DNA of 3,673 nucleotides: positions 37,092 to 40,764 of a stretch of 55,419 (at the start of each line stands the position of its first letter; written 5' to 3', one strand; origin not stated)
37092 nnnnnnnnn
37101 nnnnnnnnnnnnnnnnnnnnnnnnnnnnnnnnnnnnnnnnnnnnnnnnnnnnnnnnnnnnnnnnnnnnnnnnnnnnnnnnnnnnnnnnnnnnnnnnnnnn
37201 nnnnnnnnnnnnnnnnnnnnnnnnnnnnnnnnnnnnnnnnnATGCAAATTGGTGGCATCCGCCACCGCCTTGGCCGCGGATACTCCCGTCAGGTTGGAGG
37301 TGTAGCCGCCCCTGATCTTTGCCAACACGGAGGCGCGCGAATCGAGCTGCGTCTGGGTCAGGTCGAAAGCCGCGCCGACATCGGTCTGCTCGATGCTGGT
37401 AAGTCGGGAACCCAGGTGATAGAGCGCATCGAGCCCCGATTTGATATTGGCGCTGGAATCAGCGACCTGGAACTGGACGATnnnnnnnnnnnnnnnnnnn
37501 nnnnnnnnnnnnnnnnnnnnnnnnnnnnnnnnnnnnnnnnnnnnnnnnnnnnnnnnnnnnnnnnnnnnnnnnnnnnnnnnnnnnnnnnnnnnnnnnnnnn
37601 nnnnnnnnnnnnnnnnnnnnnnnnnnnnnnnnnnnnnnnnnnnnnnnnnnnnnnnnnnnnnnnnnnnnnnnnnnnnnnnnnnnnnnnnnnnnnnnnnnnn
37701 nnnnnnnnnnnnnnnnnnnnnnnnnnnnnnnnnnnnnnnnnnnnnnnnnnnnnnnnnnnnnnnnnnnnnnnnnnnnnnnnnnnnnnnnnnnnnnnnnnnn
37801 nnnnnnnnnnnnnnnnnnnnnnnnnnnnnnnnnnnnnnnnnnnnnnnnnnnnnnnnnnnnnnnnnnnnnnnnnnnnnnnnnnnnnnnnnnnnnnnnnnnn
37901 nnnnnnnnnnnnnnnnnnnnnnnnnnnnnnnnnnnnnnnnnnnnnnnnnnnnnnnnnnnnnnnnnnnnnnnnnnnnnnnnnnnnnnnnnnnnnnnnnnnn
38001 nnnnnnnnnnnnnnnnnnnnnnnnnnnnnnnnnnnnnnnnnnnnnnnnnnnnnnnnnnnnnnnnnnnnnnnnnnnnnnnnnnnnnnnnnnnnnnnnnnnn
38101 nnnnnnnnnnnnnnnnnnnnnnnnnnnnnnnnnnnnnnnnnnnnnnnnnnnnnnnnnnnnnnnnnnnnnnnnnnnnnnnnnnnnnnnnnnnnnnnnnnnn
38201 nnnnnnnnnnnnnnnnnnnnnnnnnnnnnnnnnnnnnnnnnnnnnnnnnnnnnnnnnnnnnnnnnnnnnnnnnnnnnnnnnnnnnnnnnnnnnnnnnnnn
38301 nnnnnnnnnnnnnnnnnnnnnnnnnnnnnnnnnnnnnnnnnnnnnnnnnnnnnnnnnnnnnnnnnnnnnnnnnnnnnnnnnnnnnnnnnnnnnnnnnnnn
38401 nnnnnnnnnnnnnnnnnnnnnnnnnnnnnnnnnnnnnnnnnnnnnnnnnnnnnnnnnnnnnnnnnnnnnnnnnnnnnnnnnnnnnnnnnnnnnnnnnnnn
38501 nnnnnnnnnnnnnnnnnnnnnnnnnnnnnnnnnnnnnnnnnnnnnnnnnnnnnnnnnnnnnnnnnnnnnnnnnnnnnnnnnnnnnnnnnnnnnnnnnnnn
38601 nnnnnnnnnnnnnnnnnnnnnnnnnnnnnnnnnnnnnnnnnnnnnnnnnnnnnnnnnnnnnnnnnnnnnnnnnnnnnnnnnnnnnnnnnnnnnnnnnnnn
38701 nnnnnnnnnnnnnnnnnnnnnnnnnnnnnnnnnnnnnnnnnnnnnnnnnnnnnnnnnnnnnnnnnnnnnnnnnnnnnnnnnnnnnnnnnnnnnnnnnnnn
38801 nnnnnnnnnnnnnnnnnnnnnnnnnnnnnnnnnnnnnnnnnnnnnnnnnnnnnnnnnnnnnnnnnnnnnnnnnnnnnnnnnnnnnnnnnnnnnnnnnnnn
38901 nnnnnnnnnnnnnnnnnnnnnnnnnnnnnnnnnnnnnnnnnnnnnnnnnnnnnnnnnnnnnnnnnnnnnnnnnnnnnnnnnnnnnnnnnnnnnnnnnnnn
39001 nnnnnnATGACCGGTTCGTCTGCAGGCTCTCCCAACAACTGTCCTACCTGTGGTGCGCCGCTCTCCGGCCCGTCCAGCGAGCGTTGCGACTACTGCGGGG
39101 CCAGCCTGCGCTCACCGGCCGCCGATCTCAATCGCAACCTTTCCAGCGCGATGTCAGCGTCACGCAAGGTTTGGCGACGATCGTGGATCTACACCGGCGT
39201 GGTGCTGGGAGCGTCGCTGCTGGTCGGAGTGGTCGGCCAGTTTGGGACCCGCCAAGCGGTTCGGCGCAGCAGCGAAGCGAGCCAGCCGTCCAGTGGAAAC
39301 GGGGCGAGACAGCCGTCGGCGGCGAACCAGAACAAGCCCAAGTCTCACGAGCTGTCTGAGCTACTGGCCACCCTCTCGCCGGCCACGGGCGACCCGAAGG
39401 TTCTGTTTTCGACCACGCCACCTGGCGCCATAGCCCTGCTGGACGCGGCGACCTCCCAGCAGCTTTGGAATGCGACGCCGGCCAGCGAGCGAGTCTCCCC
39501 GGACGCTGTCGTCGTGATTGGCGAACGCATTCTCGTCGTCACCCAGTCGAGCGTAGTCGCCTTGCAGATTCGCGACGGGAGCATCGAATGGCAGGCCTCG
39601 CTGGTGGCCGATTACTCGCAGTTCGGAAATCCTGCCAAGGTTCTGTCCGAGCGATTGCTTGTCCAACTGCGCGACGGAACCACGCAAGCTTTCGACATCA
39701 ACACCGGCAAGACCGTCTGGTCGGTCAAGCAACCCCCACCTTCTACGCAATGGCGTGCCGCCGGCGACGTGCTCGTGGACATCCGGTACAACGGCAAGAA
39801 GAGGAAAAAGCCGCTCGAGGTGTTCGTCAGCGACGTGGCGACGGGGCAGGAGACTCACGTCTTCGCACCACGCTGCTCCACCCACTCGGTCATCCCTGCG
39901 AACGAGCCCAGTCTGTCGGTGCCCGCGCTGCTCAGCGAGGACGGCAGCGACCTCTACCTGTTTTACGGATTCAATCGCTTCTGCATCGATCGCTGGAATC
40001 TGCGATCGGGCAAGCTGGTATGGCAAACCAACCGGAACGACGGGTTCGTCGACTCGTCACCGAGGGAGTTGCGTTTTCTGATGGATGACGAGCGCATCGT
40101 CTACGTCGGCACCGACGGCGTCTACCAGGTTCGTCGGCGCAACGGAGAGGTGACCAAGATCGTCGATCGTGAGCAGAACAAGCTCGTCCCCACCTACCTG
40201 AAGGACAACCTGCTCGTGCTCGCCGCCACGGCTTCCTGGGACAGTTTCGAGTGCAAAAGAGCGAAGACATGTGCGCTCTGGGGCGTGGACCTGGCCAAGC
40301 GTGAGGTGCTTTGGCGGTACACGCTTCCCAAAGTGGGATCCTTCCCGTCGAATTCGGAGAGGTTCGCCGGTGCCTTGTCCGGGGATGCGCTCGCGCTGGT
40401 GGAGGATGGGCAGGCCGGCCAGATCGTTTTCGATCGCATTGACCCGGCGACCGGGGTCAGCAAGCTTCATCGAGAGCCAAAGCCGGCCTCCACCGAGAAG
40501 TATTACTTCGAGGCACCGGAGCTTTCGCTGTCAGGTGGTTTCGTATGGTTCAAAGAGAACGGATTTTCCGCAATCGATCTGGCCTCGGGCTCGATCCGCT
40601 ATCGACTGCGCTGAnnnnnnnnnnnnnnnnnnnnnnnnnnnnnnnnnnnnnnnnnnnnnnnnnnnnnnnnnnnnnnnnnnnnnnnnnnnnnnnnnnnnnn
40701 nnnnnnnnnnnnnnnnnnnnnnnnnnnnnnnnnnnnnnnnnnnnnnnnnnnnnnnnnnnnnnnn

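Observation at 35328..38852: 1174-aa signal-less protein made of 14 ~80-aa repeats with a hidden three-repeat super-period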

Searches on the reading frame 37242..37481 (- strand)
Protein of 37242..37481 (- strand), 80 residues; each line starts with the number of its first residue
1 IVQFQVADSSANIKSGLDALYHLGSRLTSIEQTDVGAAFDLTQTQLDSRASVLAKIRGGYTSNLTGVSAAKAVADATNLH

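Call 35: search_protein_representatives(alignment_id=A3)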
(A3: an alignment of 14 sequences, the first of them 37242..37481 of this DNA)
Query: 14 sequences, 80 profile positions. Proteins with E-value up to 0.001 (for the whole library): 1386; up to 1e-10: 860; up to 1e-30: 401. The best 150 are listed.
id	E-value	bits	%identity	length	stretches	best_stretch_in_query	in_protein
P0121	0.0e+00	1397.0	-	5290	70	5-75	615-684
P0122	0.0e+00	1362.2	-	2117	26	1-79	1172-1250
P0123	0.0e+00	1324.0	-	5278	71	1-79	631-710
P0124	0.0e+00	1301.2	-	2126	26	1-77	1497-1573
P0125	0.0e+00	1278.3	-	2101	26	1-80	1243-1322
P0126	0.0e+00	1245.8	-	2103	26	1-75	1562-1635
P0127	0.0e+00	1148.4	-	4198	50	3-78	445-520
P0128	0.0e+00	1120.2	-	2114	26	1-79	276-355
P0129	0.0e+00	1000.2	-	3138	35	3-72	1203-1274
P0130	0.0e+00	984.9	-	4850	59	4-72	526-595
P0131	4.7e-286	940.5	-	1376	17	1-75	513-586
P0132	1.1e-278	916.9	-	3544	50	1-79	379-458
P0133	1.9e-278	916.1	-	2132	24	1-80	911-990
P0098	1.7e-270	890.6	-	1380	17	3-80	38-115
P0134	7.9e-267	878.8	-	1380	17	1-76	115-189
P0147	5.1e-206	684.0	-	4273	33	2-80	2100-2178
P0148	1.2e-205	682.7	-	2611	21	1-80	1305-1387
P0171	3.6e-153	514.6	-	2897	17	1-80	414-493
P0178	9.9e-148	497.2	-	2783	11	1-80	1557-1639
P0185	8.8e-136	458.9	-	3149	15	3-78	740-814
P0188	9.9e-129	436.3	-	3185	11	1-80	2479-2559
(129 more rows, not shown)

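Call 40: search_protein_families(library=pfam, alignment_id=A4, max_evalue=0.001)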
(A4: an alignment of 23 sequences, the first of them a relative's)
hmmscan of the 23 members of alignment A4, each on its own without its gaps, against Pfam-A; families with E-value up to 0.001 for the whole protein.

A. member 1, P0171 (2897 aa): 2 families
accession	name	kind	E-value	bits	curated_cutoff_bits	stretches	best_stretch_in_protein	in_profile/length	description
PF00353.25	HemolysinCabind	-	1.5e-33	114.7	23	6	1808-1842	2-36/36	RTX calcium-binding nonapeptide repeat (4 copies)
PF06739.17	SBBP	-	0.00037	20.8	20.5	0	2715-2745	3-34/38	Beta-propeller repeat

B. families by the number of members that match (of 23 scanned): 17 families
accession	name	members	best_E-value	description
PF00353.25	HemolysinCabind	4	1.5e-33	RTX calcium-binding nonapeptide repeat (4 copies)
PF06594.17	HCBP_related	4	2.5e-11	Haemolysin-type calcium binding protein related domain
PF17164.10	DUF5122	2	6.5e-37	Domain of unknown function (DUF5122) beta-propeller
PF00648.27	Peptidase_C2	2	7.1e-17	Calpain family cysteine protease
PF13946.11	DUF4214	2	3.6e-11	Domain of unknown function (DUF4214)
PF13403.11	Hint_2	1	4.4e-37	Hint domain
PF13205.12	Big_5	1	6.6e-12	Bacterial Ig-like domain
PF07845.16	DUF1636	1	3.9e-09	Protein of unknown function (DUF1636)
PF08548.17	Peptidase_M10_C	1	4.4e-06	Peptidase M10 serralysin C terminal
PF24421.1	Ig_J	1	5.9e-06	Tip attachment protein J, Ig-like domain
PF11433.13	DUF3198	1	1.7e-05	Protein of unknown function (DUF3198)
PF04151.21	PPC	1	2.2e-05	Bacterial pre-peptidase C-terminal domain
PF03100.22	CcmE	1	0.00014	CcmE domain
PF06739.17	SBBP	1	0.00037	Beta-propeller repeat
PF20575.4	HTH_63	1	0.00047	Helix-turn-helix domain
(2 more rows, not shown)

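Call 41: find_homologous_proteins(query=A3, max_evalue=0.00001)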
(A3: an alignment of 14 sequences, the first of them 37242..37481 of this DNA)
Query A3 (14 sequences) (80 aa, profile of the alignment): 4 proteins with E <= 0.00001 among 1990 candidates.
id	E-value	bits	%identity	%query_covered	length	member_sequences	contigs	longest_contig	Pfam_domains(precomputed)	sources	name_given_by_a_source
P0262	1.4e-25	107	36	28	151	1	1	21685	-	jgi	jgi:hypothetical protein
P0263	2.1e-22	97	39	36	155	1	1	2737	-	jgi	jgi:hypothetical protein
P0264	5.0e-22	96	24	68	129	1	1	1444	-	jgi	jgi:hypothetical protein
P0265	9.4e-20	89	39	84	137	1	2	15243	-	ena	-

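Call 42: list_cluster_members(proteins=[P0121, P0122, P0127, P0131, P0171, P0178, P0185, P0188, P0148, P0147])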
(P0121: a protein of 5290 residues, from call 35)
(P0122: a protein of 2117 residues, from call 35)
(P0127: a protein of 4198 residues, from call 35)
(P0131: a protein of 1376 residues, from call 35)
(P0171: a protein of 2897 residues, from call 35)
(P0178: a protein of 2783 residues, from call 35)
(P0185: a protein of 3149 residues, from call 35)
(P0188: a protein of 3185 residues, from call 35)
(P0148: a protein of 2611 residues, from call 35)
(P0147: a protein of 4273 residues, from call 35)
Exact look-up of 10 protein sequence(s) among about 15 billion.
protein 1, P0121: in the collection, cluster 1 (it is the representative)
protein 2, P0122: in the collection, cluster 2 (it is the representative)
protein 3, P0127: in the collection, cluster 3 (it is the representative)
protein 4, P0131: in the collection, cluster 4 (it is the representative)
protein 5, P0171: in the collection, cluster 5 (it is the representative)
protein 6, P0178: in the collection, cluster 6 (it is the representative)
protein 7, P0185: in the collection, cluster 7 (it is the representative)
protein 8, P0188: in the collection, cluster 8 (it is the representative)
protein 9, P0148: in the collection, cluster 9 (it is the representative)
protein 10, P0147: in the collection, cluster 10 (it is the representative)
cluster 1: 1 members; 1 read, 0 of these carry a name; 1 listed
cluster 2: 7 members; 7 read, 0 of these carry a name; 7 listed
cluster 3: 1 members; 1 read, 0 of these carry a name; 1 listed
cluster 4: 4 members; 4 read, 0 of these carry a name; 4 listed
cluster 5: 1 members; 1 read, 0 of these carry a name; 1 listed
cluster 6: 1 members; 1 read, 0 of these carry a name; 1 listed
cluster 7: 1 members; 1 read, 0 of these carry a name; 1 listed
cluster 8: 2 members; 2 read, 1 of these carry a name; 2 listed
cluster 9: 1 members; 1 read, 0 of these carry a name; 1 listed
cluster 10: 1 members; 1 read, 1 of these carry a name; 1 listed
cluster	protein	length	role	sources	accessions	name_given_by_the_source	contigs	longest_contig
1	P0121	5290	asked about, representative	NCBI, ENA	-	-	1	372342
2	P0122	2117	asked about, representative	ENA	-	-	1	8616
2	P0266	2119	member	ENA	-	-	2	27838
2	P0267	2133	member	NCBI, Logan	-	-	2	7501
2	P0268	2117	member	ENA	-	-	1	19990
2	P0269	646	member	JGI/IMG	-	-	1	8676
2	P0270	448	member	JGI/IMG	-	-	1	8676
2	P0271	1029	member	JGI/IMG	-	-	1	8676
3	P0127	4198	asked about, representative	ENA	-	-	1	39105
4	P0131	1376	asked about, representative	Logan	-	-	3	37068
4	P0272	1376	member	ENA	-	-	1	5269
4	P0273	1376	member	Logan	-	-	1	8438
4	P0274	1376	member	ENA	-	-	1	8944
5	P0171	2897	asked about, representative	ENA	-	-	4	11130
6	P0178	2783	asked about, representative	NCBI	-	-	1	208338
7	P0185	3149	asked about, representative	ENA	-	-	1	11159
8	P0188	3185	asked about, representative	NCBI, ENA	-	-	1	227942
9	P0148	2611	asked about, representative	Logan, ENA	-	-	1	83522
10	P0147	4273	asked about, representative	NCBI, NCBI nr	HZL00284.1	MAG TPA: hypothetical protein VFC47_10315, partial [Caulobacteraceae bacterium] | hypothetical protein [Caulobacteraceae bacterium]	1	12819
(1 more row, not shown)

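Call 95: search_solved_structures(query=A3, max_evalue=10)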
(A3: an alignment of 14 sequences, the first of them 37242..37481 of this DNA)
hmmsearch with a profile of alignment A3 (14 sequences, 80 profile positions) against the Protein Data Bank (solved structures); distinct sequences matched with E-value up to 10: 10.
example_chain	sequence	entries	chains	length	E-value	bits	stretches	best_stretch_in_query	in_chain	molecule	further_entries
9l7e_A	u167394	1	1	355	0.44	14.4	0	5-26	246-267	Kinesin-1 heavy chain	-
4hna_K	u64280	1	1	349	0.47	14.3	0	5-26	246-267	Kinesin-1 heavy chain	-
3j8x_K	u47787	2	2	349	0.5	14.2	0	5-26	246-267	Kinesin-1 heavy chain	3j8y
9l7m_K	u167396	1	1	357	0.68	13.8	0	5-26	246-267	Kinesin-1 heavy chain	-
4fzs_A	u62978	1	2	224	0.96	13.3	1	9-56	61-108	Sorting nexin-1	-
8a1g_A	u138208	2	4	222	1.1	13.1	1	9-57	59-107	Sorting nexin-1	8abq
3j6h_K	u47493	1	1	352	1.1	13.1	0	5-28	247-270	Kinesin heavy chain isoform 5C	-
5tgl_A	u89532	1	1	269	1.9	12.4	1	50-75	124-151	LIPASE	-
1tgl_A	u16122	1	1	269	1.9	12.4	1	50-75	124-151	TRIACYL-GLYCEROL ACYLHYDROLASE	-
4tgl_A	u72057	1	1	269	1.9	12.4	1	50-75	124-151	TRIACYL-GLYCEROL ACYLHYDROLASE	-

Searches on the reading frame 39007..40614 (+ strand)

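Call 11: search_protein_families(library=pfam, proteins=[window:39007-40614:+], max_evalue=0.001)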
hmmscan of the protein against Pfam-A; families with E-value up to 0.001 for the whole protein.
window:39007-40614:+ (535 aa): 4 families
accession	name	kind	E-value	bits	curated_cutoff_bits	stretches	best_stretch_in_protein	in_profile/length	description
PF13360.13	PQQ_2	-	7.4e-17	62.2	27.6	2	140-258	3-117/233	Outer membrane protein assembly factor BamB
PF25293.1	Beta-prop_EMC1_N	-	6.9e-06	26.3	34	0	133-243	34-148/219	EMC1 N-terminal beta-propeller domain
PF13570.13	Beta-prop_ACSF4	-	6.9e-06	26.1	133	1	140-241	71-172/329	Beta-alanine-activating enzyme, beta-propeller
PF01011.28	PQQ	-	5.1e-05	22.6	26.7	0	222-243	188-209/595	Glucose/ethanol/alcohol dehydrogenase, beta-propeller domain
